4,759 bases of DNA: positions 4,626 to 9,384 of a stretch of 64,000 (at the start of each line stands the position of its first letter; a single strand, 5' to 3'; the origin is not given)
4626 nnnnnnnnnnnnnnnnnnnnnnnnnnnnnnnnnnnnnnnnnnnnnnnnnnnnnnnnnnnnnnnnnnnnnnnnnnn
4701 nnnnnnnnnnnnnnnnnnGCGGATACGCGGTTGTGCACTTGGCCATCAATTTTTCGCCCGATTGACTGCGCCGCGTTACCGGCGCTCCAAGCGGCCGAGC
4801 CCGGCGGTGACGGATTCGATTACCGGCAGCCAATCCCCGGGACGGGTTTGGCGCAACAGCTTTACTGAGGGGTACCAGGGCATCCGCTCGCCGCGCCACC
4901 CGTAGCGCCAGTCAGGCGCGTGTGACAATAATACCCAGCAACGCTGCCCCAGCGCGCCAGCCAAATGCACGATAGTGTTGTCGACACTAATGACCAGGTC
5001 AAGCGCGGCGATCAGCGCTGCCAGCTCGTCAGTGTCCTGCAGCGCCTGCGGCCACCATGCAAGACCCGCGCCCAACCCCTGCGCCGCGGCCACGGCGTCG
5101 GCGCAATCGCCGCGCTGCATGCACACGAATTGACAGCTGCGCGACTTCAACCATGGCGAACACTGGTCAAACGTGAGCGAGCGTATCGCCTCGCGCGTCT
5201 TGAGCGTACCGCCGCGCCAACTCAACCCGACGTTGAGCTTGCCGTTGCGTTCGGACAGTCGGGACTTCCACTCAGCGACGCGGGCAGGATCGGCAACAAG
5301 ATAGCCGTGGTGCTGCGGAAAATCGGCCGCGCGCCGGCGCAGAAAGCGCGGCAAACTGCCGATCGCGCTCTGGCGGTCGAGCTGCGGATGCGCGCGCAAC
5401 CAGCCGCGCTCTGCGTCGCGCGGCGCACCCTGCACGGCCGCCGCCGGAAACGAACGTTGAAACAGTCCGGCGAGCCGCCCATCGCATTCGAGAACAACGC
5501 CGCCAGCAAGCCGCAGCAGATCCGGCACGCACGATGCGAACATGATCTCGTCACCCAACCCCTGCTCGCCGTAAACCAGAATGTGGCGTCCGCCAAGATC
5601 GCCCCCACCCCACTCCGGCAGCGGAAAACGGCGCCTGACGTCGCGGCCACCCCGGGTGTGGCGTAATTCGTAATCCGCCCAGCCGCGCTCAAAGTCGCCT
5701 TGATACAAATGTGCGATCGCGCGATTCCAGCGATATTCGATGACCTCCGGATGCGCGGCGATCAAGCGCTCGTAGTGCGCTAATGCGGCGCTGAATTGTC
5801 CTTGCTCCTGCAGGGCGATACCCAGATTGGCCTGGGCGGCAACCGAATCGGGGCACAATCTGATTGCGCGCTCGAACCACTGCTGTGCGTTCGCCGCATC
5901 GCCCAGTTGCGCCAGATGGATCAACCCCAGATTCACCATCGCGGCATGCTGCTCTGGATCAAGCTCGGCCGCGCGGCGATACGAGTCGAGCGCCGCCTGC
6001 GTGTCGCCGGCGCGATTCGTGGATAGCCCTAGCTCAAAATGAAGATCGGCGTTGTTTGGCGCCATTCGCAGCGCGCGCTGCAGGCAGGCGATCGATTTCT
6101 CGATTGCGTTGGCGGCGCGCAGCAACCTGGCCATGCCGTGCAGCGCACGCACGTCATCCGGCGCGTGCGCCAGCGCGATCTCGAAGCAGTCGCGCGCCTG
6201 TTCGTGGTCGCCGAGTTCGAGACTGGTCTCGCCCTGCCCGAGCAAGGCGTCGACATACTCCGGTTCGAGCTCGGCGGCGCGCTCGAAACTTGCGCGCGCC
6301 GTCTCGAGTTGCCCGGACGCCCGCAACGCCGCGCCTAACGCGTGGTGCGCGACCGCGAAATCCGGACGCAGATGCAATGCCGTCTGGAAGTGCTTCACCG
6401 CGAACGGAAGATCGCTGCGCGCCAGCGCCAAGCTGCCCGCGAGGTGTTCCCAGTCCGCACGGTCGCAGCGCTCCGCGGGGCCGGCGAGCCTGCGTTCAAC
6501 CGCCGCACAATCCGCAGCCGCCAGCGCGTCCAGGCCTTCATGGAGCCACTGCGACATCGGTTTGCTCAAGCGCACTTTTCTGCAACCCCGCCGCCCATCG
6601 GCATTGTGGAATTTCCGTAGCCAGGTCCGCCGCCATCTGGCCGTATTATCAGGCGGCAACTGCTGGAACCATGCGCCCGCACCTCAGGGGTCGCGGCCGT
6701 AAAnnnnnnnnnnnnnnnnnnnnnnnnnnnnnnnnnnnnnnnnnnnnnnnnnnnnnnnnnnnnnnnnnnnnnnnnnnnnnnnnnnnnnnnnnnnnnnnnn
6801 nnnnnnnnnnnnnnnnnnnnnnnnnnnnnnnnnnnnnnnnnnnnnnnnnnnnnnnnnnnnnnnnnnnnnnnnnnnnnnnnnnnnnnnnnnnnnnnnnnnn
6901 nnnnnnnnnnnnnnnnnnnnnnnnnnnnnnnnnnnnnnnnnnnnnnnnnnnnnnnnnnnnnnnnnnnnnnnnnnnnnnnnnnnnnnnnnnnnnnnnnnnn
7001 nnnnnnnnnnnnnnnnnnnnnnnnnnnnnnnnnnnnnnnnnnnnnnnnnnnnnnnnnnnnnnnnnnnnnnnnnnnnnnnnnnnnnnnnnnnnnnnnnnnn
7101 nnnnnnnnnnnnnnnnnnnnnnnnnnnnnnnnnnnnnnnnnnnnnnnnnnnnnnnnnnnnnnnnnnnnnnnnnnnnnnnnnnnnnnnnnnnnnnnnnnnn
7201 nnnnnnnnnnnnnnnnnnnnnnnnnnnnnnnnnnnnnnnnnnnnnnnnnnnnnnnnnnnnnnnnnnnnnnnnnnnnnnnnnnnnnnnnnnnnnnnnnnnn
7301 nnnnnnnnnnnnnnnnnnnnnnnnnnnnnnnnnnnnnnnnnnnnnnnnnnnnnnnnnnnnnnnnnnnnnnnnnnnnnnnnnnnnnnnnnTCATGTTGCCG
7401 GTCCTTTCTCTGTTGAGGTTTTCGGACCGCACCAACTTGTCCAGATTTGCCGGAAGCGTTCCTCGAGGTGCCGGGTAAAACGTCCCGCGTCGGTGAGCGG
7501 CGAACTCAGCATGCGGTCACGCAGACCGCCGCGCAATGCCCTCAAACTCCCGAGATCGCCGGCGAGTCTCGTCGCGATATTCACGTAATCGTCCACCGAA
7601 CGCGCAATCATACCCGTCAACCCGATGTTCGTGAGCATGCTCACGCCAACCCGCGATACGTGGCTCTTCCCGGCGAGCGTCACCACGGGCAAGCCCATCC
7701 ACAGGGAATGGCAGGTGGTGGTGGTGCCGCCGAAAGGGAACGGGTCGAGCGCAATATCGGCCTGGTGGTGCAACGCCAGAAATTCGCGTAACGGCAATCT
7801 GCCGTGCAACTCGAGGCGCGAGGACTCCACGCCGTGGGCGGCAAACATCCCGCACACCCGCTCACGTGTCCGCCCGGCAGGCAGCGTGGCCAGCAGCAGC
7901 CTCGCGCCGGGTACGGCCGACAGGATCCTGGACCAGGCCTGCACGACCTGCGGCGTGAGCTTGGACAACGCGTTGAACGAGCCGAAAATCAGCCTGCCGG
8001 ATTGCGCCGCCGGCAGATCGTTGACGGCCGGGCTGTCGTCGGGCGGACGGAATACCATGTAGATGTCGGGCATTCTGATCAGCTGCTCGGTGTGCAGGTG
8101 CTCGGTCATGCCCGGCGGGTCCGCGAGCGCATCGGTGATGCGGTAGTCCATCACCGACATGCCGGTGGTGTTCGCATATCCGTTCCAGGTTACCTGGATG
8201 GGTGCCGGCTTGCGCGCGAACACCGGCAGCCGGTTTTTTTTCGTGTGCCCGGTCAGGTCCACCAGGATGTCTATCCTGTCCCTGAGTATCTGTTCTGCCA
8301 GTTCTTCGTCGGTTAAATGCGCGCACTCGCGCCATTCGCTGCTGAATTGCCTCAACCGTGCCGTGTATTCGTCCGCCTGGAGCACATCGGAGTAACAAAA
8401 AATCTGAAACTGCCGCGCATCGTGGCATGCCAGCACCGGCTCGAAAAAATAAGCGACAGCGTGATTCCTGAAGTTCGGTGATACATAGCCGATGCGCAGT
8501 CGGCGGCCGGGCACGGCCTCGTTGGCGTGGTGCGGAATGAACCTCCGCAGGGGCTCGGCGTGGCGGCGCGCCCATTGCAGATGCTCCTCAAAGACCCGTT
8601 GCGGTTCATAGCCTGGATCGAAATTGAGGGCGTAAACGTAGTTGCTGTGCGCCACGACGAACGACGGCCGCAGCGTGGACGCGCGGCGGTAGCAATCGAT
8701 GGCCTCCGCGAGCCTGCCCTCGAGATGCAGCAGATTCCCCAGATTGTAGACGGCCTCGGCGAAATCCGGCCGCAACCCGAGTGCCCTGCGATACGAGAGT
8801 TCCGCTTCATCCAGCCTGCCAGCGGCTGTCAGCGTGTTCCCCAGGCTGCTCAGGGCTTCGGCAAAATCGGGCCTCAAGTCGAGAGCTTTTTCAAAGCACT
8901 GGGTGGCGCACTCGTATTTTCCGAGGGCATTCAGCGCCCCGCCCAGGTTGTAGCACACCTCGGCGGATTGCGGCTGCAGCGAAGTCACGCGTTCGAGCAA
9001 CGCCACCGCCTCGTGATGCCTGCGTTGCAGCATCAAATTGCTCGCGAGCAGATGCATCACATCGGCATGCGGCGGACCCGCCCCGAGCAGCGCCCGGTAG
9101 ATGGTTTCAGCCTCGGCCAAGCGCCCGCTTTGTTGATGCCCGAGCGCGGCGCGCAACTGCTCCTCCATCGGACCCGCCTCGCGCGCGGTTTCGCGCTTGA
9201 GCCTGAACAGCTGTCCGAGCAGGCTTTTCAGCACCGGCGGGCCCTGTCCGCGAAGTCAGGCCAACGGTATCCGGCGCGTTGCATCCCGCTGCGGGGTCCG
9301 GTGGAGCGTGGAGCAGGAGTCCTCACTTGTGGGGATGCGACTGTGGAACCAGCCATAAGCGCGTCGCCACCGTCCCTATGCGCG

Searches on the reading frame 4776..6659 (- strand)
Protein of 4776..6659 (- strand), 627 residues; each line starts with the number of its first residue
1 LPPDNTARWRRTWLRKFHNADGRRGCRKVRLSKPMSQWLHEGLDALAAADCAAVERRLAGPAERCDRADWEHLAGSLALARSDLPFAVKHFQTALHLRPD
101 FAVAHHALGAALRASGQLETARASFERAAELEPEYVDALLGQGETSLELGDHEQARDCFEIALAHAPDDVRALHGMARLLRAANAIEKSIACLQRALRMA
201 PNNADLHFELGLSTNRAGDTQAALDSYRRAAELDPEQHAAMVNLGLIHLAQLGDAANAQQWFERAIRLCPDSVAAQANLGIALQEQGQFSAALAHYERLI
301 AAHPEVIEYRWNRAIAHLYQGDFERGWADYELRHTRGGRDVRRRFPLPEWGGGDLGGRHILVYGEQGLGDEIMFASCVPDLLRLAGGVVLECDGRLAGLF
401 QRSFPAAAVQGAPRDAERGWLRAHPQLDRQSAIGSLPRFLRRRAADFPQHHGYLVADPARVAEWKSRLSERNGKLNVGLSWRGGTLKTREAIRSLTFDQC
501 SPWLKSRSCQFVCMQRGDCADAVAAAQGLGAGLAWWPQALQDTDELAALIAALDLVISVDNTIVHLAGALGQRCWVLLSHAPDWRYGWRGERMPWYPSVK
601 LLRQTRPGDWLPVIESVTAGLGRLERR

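Call 64: search_protein_families(library=pfam, proteins=[window:4776-6659:-], max_evalue=0.00001)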
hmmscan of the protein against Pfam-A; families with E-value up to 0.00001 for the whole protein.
window:4776-6659:- (627 aa): 17 families
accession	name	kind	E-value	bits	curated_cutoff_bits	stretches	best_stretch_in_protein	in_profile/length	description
PF13414.12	TPR_11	-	2.1e-36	123.8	26.8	1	179-212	3-36/42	TPR repeat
PF00515.34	TPR_1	-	2.8e-32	109.6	27.8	0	275-301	3-29/34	Tetratricopeptide repeat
PF07719.23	TPR_2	-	3.1e-31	105.3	27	0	103-135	2-34/34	Tetratricopeptide repeat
PF13432.12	TPR_16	-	4.8e-30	104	32.7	5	216-272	9-64/65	Tetratricopeptide repeat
PF13431.12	TPR_17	-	6e-29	98.3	24.4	0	91-123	2-34/34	Tetratricopeptide repeat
PF13181.12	TPR_8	-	4.2e-23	79.9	25.7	0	240-271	3-33/34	Tetratricopeptide repeat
PF13428.12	TPR_14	-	1.1e-22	78.7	23.5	0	137-179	2-44/44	Tetratricopeptide repeat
PF13424.12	TPR_12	-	2.9e-22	79.1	30.1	2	239-301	4-73/77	Tetratricopeptide repeat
PF14559.12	TPR_19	-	1.4e-18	67.4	25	2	147-207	2-62/68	Tetratricopeptide repeat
PF13371.12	TPR_9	-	3.5e-16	59.4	35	0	182-240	7-65/73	Tetratricopeptide repeat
PF13174.12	TPR_6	-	1e-15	57.6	26.3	0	137-168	1-32/33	Tetratricopeptide repeat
PF23914.1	TPR_CcmH_CycH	-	1.8e-14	54.3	42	2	93-203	41-154/158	Cytochrome c-type biogenesis protein H TPR domain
PF13176.12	TPR_7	-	1.1e-13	50.5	27.9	0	277-302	3-28/36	Tetratricopeptide repeat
PF25062.1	ARM_TT21_N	-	2.2e-09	37.8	40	0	218-324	114-219/222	Tetratricopeptide repeat protein 21 N-terminal ARM repeat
PF25064.1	ARM_TT21_5th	-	3.4e-08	34.2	27.8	0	150-234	15-102/117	TT21 fifth ARM repeats domain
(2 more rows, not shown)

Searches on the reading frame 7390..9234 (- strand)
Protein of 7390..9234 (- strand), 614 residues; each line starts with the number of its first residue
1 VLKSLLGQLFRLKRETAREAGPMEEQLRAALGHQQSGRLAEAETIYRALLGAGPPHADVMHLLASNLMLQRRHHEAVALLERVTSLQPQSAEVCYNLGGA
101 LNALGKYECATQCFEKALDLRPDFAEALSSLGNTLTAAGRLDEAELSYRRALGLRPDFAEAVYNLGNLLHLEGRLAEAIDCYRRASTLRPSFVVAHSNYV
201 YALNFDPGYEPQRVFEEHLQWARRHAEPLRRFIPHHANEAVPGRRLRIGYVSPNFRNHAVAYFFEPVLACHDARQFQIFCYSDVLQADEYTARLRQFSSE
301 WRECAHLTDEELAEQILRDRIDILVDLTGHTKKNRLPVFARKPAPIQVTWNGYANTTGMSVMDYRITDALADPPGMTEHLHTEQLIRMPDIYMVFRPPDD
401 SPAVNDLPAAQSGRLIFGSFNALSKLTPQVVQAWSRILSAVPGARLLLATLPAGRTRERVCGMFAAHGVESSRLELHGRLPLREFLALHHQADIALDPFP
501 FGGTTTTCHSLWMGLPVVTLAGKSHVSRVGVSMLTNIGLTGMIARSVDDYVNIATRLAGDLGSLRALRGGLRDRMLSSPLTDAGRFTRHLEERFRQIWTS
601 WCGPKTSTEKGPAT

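Call 64: search_protein_families(library=pfam, proteins=[window:7390-9234:-], max_evalue=0.00001)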
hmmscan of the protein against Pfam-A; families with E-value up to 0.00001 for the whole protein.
window:7390-9234:- (614 aa): 16 families
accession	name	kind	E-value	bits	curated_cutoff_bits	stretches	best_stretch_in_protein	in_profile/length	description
PF13844.12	Glyco_transf_41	-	1.8e-58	198.6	25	2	235-394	70-230/543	Glycosyl transferase family 41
PF00515.34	TPR_1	-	5.6e-27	92.9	27.8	3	159-192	1-34/34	Tetratricopeptide repeat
PF13414.12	TPR_11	-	3e-26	91.3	26.8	2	132-171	1-40/42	TPR repeat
PF13181.12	TPR_8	-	1.3e-24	84.7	25.7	0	91-123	1-33/34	Tetratricopeptide repeat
PF07719.23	TPR_2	-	1.5e-22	78.2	27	0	159-191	1-33/34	Tetratricopeptide repeat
PF13432.12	TPR_16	-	8.3e-20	71.3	32.7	2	131-188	3-60/65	Tetratricopeptide repeat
PF14559.12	TPR_19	-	2.4e-18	66.6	25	2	67-127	1-61/68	Tetratricopeptide repeat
PF13176.12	TPR_7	-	5.4e-17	60.8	27.9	0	127-158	1-32/36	Tetratricopeptide repeat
PF13428.12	TPR_14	-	2.4e-16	59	23.5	0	126-168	2-44/44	Tetratricopeptide repeat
PF13424.12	TPR_12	-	4e-14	53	30.1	1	95-155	7-75/77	Tetratricopeptide repeat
PF13431.12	TPR_17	-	5.1e-14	51.7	24.4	0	113-145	1-33/34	Tetratricopeptide repeat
PF13374.12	TPR_10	-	5.1e-12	45.8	27.5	0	125-154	2-31/42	Tetratricopeptide repeat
PF12895.13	ANAPC3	-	2e-09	38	27.2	1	37-117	3-82/82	Anaphase-promoting complex, cyclosome, subunit 3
PF23914.1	TPR_CcmH_CycH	-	3.9e-09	37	42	0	95-139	54-98/158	Cytochrome c-type biogenesis protein H TPR domain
PF13371.12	TPR_9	-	2.9e-07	30.9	35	0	70-125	8-63/73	Tetratricopeptide repeat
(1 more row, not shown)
